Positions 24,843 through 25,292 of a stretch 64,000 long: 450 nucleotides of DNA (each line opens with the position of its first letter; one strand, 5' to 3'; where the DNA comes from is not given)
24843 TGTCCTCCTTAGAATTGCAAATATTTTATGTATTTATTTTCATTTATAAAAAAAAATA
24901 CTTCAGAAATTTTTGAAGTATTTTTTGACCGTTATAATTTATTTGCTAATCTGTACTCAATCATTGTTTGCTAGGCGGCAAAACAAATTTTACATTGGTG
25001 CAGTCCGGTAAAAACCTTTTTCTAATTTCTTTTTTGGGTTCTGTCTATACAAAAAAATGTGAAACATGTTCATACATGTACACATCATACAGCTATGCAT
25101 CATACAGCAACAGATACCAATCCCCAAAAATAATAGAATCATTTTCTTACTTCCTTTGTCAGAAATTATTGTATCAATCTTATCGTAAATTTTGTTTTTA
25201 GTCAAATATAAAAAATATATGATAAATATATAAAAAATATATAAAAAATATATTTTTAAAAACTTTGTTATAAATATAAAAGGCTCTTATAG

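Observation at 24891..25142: Second Cys/Met-rich small ORF followed by a perfect terminator, in the leader of the 15-gene sulfur operon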

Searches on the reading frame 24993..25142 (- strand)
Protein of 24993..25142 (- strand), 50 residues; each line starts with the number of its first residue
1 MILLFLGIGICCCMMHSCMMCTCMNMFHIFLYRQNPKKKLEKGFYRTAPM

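Call 15: find_encoding_contigs(protein=window:24993-25142:-, flank=3000, max_places=10)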
Protein seq(50 aa) (50 aa): no gene with exactly this product is on record in the collection.

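Call 30: search_protein_representatives(protein=window:24993-25142:-)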
Query: 50 residues. Proteins with E-value up to 0.001 (for the whole library): 1; up to 1e-10: 0; up to 1e-30: 0. The best 1 are listed.
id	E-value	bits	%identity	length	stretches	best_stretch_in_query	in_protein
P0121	6.0e-04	35.4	34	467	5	14-39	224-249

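Call 58: search_protein_families(library=ncbifam, proteins=[window:24993-25142:-], max_evalue=10)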
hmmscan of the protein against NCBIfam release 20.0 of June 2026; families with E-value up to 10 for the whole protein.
seq(50 aa): 0 families

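Call 59: search_protein_families(library=pfam, proteins=[window:24993-25142:-], max_evalue=10)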
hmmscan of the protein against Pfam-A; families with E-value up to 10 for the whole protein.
seq(50 aa): 0 families
